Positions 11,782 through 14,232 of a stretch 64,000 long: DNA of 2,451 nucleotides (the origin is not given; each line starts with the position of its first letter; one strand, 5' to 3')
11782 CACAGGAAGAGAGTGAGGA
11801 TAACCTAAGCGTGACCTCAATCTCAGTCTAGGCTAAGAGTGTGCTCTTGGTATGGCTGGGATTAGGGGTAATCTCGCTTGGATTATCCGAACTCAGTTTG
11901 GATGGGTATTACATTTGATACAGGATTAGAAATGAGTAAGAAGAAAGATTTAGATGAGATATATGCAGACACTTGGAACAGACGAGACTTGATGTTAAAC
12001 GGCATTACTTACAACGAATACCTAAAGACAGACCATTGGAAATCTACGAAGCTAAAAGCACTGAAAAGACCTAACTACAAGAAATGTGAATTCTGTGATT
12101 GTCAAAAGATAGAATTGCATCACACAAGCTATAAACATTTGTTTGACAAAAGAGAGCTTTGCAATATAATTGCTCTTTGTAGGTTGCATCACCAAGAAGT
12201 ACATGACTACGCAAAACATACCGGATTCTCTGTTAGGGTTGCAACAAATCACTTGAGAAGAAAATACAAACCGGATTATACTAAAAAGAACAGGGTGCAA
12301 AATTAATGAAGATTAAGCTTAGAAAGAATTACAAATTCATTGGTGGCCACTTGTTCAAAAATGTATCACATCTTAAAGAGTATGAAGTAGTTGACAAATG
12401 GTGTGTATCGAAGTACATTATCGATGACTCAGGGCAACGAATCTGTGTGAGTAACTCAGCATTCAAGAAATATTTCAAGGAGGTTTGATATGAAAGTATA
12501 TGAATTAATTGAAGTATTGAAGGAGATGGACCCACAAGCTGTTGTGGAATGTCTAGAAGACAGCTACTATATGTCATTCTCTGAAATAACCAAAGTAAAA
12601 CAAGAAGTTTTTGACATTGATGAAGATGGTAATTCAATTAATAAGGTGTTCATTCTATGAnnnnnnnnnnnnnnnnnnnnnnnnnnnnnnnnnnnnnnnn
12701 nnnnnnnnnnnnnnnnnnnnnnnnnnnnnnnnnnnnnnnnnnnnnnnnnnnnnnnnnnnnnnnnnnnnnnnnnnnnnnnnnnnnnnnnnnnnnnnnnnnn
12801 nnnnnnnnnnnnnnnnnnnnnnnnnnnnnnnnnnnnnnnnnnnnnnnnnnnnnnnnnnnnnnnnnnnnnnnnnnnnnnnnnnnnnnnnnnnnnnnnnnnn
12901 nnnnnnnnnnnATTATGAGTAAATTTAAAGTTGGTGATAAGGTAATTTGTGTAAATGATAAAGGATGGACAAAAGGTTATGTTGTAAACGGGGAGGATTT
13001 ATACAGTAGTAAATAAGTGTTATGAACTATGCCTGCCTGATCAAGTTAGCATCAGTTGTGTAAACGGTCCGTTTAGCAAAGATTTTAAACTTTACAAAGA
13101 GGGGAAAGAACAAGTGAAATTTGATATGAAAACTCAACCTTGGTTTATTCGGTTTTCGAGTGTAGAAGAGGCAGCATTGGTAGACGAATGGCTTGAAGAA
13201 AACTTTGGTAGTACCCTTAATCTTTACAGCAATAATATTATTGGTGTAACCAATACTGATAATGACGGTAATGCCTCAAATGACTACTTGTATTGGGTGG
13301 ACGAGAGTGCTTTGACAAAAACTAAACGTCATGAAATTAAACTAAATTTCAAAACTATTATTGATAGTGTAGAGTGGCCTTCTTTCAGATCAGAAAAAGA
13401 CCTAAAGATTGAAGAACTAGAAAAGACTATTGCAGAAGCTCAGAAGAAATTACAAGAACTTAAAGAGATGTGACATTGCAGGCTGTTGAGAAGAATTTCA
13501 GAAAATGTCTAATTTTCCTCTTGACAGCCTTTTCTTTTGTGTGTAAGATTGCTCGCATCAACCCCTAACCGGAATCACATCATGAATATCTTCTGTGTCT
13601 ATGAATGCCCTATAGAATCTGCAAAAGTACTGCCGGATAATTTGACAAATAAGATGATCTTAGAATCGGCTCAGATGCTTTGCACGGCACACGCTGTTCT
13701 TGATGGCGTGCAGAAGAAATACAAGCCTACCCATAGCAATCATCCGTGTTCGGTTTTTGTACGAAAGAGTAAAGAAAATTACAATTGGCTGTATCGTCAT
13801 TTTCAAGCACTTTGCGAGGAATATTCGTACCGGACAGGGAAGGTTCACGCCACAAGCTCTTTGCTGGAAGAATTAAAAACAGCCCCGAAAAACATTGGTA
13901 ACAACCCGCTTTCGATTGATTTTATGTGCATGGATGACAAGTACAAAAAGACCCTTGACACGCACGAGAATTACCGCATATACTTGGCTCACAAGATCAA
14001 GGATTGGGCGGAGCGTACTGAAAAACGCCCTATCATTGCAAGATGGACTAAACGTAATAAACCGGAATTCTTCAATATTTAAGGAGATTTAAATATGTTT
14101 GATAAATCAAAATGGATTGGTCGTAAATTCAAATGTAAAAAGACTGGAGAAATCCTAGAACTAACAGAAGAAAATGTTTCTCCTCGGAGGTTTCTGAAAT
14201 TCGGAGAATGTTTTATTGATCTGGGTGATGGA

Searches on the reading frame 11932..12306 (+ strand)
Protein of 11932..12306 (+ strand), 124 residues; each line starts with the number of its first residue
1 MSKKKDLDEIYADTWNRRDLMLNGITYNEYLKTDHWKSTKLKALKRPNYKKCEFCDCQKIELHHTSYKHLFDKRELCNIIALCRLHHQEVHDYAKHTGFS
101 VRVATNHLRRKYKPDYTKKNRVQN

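Call 12: search_protein_families(library=pfam, proteins=[window:11932-12306:+], max_evalue=0.1)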
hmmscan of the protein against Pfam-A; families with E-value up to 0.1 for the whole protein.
window:11932-12306:+ (124 aa): 0 families

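Call 13: find_related_loci(query=window:11932-12306:+, collection=viral_contigs, flank=3000)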
Query window:11932-12306:+ (124 aa) in viral_contigs; peptide patterns used: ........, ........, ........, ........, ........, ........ (x = any residue, [..] = any of these).
6 stretches matched a pattern; 6 encode a relative of the query (tblastn E <= 1e-3); 6 distinct loci.
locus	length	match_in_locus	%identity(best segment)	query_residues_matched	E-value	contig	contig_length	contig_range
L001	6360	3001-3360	68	5-124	2e-51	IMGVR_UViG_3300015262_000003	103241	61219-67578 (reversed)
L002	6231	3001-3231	35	18-95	2e-11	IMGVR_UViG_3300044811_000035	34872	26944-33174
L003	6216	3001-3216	36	22-92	5e-11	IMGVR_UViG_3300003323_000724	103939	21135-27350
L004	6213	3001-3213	38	21-92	9e-11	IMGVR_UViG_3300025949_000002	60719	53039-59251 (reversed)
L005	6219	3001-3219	35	22-95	5e-9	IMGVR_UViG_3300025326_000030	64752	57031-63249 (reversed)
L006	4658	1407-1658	36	12-91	6e-8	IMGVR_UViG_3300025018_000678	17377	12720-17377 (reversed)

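Call 20: find_homologous_proteins(query=window:11932-12303:+)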
Query window:11932-12303:+ (124 aa): 55 proteins with E <= 0.001 among 56 candidates.
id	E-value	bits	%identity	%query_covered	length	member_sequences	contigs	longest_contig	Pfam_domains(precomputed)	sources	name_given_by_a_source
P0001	4.8e-80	284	100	100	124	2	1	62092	-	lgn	-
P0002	7.8e-56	205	76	95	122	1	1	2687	-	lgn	-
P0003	2.6e-53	197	72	94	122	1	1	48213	-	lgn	-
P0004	2.5e-52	194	72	98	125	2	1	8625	-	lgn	-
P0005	1.2e-47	179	63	97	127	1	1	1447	-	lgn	-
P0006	4.7e-46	174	63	96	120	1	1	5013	-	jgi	-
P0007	7.8e-46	173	68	94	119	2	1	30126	-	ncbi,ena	-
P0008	8.4e-46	173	65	98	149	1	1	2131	-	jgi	jgi:hypothetical protein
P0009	1.3e-45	172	61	99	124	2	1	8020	-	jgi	jgi:hypothetical protein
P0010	1.4e-45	172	64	97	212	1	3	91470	-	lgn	-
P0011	7.0e-45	170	64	100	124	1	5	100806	-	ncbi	-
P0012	1.5e-44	169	61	98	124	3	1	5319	-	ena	-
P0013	2.6e-44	168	64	97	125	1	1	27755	-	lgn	-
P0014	4.2e-44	167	62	98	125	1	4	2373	-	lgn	-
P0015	5.4e-44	167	63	98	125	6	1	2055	-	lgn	-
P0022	8.1e-43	163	66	94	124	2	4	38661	-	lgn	-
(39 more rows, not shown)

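Call 22: find_related_loci(query=A3, collection=viral_contigs, flank=2000)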
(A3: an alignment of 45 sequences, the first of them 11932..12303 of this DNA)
Query A3 (124 aa) in viral_contigs; peptide patterns used: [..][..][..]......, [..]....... (x = any residue, [..] = any of these).
68 stretches matched a pattern; 10 encode a relative of the query (tblastn E <= 1e-3); 10 distinct loci.
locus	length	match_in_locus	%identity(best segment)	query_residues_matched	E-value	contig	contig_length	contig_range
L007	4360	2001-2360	68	5-124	3e-51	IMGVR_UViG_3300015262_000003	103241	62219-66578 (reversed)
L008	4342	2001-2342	60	7-120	3e-41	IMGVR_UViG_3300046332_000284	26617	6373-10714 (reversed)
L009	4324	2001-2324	56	5-110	6e-32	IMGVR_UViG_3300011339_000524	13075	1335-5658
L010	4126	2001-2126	43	52-93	4e-7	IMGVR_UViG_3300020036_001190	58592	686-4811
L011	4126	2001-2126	43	52-93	4e-7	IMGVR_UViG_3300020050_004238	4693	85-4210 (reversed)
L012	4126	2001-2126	43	52-93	4e-7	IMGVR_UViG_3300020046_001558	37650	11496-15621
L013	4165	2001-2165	38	44-93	2e-6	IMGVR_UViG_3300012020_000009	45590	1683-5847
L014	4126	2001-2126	40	52-93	3e-6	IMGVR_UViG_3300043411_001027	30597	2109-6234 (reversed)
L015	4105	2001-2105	37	63-97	2e-5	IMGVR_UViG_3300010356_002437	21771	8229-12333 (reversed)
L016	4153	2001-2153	35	49-95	7e-5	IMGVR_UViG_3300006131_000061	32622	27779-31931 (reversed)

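Call 23: find_related_loci(query=A3, collection=genome_contigs, flank=2000)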
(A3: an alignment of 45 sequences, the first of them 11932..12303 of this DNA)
Query A3 (124 aa) in genome_contigs; peptide patterns used: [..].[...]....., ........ (x = any residue, [..] = any of these).
32 stretches matched a pattern; 3 encode a relative of the query (tblastn E <= 1e-3); 3 distinct loci.
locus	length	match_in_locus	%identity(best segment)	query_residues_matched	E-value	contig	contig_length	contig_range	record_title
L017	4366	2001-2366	62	2-123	4e-50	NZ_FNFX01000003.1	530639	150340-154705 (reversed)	Methylophilus rhizosphaerae strain CBMB127, whole genome shotgun sequence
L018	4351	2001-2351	65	6-122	3e-48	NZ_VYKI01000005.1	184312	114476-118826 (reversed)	Stenotrophomonas cyclobalanopsidis strain TPQG1-4 Scaffold5, whole genome shotgun sequence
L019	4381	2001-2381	58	1-124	2e-47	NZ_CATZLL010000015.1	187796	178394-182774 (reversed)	Ralstonia flaminis strain LMG 18101 isolate LMG 18101 15, whole genome shotgun sequence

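Call 25: find_encoding_contigs(protein=P0003, flank=3000, max_places=2)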
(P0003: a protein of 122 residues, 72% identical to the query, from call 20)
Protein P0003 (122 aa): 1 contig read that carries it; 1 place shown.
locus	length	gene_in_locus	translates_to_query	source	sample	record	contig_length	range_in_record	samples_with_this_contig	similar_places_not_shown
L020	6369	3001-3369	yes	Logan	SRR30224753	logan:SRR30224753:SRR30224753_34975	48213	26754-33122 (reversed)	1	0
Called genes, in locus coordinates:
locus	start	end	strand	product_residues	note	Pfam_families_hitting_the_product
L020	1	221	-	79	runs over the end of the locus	-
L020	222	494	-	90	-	-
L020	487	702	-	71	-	-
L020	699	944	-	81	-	-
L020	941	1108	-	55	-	-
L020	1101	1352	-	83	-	-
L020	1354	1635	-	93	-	-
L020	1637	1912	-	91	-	-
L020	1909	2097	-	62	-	-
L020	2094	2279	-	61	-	-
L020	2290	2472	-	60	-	-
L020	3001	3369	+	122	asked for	-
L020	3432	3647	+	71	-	-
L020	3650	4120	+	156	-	-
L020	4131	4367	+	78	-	-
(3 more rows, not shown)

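Call 26: find_encoding_contigs(protein=P0004, flank=3000, max_places=2)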
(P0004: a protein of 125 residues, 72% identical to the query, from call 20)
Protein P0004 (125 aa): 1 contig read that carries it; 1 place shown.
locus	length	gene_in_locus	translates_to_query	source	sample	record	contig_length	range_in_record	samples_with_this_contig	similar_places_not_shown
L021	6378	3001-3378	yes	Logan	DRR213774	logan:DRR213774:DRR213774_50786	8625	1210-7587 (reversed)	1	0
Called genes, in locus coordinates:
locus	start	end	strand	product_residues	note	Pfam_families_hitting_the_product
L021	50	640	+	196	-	-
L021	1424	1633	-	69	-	-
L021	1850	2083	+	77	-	-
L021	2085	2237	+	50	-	-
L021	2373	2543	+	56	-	-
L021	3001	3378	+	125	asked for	-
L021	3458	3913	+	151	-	PF13328:HD_4 (faint)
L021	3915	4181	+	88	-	-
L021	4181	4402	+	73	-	-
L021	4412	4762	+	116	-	-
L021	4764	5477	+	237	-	PF04446:Thg1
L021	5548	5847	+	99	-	-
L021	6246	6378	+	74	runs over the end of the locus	-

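Call 27: find_encoding_contigs(protein=P0002, flank=3000, max_places=2)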
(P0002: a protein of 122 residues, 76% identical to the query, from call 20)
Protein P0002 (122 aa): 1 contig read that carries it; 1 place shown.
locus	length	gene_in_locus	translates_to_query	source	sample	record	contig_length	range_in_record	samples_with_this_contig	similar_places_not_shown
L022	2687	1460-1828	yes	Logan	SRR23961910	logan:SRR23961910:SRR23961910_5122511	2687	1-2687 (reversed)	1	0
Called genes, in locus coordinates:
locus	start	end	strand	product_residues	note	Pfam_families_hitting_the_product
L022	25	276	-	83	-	-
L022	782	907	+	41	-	-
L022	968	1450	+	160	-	-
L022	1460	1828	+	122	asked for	-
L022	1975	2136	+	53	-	-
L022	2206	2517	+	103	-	-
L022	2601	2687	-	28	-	?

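Call 118: find_encoding_contigs(protein=P0010, flank=1500, max_places=1)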
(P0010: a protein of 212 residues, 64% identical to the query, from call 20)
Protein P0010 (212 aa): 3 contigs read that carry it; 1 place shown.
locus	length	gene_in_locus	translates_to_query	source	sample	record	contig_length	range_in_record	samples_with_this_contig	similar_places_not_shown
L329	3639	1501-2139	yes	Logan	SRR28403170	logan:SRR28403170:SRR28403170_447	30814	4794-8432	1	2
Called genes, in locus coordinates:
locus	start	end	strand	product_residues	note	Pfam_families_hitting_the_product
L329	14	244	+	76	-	-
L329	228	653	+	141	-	-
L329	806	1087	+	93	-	-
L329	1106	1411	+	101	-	-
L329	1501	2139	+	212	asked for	-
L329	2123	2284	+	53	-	-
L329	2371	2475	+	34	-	-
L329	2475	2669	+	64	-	-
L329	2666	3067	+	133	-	-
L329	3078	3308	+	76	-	-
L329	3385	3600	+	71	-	-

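Call 119: find_encoding_contigs(protein=P0013, flank=1500, max_places=1)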
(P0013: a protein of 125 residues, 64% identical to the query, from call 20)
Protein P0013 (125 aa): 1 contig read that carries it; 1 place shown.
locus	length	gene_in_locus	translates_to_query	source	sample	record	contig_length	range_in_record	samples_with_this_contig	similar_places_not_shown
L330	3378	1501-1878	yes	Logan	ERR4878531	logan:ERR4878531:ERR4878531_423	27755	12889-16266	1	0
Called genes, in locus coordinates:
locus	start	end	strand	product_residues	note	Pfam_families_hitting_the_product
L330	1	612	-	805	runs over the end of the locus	PF09848:SLFN-g3_helicase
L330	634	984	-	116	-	PF12643:MazG-like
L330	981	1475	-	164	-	-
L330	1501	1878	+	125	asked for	-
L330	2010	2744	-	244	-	-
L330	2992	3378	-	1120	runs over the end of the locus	PF13604:AAA_30 (faint), PF01443:Viral_helicase1 (faint), PF13086:AAA_11 (weak), PF13087:AAA_12, PF13538:UvrD_C_2 (faint)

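Call 120: find_encoding_contigs(protein=P0022, flank=1500, max_places=1)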
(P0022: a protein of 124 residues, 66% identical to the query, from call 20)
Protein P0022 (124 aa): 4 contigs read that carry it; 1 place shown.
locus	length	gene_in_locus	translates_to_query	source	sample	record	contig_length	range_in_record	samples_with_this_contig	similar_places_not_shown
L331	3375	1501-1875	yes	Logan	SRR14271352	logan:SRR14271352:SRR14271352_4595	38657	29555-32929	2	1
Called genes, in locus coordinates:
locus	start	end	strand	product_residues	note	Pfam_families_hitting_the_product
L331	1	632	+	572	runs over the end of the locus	-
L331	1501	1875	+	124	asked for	-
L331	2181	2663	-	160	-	PF19480:DUF6016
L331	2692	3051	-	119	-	PF12643:MazG-like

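Call 121: find_encoding_contigs(protein=P0007, flank=1500, max_places=1)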
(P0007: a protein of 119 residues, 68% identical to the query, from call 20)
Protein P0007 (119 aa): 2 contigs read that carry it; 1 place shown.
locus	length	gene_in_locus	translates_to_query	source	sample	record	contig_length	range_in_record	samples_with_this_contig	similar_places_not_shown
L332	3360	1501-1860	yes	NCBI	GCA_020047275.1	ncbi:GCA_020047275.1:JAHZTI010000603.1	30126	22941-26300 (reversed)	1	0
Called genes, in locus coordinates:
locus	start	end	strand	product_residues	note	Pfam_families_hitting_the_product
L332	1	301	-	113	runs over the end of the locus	-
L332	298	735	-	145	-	-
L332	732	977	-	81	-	-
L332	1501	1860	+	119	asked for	-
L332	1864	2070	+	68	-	-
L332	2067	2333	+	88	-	-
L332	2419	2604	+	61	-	-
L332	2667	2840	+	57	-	-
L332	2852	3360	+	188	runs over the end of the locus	-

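Call 124: search_protein_families(library=phrogs, proteins=[window:11932-12303:+], max_evalue=0.001)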
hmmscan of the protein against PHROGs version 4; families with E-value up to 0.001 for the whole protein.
window:11932-12303:+ (124 aa): 4 families
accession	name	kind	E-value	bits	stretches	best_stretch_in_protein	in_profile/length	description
phrog_8060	-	unknown function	3.7e-08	34.4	1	26-100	16-89/213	-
phrog_8048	-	DNA, RNA and nucleotide metabolism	1.6e-05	25.2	1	32-96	160-231/273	HNH endonuclease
phrog_5200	-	DNA, RNA and nucleotide metabolism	4.9e-05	24.3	1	28-111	20-105/154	HNH endonuclease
phrog_22514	-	DNA, RNA and nucleotide metabolism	0.00069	20.8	1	51-95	68-113/187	HNH endonuclease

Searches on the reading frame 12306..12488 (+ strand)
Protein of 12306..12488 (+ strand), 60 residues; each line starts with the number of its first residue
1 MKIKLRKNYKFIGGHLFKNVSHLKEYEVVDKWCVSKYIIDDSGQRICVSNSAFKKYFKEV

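Call 12: search_protein_families(library=pfam, proteins=[window:12306-12488:+], max_evalue=0.1)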
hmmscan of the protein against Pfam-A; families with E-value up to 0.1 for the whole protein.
window:12306-12488:+ (60 aa): 0 families

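Call 124: search_protein_families(library=phrogs, proteins=[window:12306-12485:+], max_evalue=0.001)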
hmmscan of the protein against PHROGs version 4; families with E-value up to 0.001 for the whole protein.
window:12306-12485:+ (60 aa): 1 family
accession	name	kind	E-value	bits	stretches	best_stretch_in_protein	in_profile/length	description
phrog_21567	-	unknown function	6.6e-10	39.9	1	1-58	1-59/63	-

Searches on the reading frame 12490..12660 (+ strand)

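Call 12: search_protein_families(library=pfam, proteins=[window:12490-12660:+], max_evalue=0.1)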
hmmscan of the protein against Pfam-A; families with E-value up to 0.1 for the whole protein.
window:12490-12660:+ (56 aa): 1 family
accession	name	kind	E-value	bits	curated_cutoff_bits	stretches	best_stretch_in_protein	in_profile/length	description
PF10035.14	DUF2179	-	0.0097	16.2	22.8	0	3-19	29-45/55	Uncharacterized protein conserved in bacteria (DUF2179)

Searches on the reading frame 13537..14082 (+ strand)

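Call 70: search_protein_families(library=pfam, proteins=[window:13537-14082:+], max_evalue=0.001)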
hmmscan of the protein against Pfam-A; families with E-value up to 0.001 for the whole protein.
window:13537-14082:+ (181 aa): 1 family
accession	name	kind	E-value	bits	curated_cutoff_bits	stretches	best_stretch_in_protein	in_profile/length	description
PF03013.19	Pyr_excise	-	2.3e-07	31.5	23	1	16-105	1-77/81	Pyrimidine dimer DNA glycosylase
